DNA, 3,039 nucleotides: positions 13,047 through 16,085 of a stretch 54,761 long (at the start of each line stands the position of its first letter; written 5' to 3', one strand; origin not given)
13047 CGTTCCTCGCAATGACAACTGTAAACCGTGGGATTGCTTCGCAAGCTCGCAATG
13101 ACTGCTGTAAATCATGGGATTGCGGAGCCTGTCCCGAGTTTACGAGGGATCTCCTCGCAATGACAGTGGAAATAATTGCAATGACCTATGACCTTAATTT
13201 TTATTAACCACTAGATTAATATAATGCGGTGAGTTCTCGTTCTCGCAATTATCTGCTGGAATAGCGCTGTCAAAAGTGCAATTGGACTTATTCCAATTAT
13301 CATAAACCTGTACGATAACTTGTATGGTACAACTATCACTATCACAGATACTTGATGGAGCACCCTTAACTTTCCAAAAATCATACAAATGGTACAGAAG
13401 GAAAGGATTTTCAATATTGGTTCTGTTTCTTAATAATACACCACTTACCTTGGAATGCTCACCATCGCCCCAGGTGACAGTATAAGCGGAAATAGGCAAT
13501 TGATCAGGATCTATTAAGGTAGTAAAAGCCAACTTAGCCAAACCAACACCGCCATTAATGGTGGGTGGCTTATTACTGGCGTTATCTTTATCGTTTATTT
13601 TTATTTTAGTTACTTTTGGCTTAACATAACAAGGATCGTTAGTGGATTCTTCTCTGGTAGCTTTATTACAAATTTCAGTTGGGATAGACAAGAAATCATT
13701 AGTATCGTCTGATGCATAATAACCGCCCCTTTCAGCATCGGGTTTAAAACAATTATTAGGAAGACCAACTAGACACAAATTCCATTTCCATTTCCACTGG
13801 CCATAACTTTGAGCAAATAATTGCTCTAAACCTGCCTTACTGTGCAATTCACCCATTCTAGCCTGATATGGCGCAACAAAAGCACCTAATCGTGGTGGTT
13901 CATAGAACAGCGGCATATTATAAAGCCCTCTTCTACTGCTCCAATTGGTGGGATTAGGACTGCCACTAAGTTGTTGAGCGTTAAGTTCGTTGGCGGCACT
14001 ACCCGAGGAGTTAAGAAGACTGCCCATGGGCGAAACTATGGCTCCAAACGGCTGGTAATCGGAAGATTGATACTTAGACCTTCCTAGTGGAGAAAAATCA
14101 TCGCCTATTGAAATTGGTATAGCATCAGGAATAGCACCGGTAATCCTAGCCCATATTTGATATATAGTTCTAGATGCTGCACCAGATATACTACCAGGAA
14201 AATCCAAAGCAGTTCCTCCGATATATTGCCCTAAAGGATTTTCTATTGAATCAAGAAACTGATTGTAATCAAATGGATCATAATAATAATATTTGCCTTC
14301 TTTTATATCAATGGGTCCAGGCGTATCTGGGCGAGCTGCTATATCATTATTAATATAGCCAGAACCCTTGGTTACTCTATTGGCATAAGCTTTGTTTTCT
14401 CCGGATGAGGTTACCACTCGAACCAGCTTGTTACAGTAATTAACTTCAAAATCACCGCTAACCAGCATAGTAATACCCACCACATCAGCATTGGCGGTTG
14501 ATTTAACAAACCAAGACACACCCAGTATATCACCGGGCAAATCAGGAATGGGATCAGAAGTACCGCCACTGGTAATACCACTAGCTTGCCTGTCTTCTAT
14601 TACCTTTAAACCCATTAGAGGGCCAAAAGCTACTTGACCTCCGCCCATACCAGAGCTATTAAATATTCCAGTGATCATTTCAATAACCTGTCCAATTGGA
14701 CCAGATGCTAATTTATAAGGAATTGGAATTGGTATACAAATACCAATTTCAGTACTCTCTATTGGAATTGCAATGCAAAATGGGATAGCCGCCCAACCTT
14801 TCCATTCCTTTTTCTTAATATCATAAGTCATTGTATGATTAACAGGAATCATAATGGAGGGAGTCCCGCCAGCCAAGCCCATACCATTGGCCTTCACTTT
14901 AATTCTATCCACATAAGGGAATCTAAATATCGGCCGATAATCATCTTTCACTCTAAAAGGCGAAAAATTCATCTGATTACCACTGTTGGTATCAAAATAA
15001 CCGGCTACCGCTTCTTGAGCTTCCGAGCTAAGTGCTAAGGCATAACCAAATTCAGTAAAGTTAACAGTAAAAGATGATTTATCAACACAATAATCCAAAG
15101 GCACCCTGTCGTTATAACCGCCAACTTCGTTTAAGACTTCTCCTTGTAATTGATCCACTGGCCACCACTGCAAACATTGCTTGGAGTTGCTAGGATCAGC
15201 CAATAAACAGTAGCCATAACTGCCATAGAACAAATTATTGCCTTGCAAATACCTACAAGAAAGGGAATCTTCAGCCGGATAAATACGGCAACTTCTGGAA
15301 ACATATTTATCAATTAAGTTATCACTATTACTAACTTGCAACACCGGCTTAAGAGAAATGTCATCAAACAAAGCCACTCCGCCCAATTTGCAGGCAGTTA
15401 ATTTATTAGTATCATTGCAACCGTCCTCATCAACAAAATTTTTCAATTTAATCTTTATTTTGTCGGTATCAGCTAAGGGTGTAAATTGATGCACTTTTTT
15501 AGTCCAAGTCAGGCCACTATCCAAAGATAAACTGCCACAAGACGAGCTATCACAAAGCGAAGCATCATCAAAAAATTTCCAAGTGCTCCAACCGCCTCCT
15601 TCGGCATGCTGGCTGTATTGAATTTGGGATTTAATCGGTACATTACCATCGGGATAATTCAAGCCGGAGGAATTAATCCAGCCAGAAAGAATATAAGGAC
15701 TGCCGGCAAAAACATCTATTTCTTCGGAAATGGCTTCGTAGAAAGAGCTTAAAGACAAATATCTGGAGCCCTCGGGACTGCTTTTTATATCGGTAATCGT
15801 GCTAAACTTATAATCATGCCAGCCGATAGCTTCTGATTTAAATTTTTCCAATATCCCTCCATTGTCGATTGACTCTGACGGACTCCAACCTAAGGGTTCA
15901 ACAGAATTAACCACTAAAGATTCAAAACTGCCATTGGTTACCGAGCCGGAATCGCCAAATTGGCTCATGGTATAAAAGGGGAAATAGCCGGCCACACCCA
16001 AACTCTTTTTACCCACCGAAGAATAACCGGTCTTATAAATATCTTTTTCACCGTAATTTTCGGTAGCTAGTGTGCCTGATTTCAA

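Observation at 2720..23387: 20.6-kb one-strand operon combining a minimal T4SS-like core with ComFC, a 3073-aa exoprotein and a TSP3 protein, but no conjugation functions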

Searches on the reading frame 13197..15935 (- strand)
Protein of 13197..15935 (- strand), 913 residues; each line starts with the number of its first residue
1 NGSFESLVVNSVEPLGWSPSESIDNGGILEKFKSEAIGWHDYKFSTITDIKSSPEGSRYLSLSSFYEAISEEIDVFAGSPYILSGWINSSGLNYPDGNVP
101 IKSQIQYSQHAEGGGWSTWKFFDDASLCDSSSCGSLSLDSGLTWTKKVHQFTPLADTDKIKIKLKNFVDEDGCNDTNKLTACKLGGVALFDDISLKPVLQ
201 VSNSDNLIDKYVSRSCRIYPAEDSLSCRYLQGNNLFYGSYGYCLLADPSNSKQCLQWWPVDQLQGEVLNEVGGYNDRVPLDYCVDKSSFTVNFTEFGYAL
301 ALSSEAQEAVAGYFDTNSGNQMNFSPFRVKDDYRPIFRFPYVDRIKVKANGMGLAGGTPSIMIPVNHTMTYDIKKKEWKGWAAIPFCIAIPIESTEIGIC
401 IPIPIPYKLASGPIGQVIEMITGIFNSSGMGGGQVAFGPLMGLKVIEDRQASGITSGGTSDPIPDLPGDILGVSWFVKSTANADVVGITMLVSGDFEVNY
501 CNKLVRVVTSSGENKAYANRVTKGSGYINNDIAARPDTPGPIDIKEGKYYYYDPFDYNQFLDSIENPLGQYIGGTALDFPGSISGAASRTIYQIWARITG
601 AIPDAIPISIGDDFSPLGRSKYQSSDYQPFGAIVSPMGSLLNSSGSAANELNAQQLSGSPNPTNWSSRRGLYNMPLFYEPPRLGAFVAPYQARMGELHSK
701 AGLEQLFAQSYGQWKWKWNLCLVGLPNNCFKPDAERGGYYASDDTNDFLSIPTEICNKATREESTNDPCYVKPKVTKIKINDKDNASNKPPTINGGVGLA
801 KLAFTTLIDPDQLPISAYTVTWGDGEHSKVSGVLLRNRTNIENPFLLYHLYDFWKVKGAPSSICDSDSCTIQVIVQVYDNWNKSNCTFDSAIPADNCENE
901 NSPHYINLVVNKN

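Call 55: search_protein_families(library=pfam, proteins=[window:13197-15935:-], max_evalue=1)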
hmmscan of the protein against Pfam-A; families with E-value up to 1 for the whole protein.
window:13197-15935:- (913 aa): 0 families

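Call 91: search_protein_families(library=ncbifam, proteins=[window:13197-15935:-], max_evalue=0.01)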
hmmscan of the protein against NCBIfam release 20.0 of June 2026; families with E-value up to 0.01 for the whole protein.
window:13197-15935:- (913 aa): 0 families
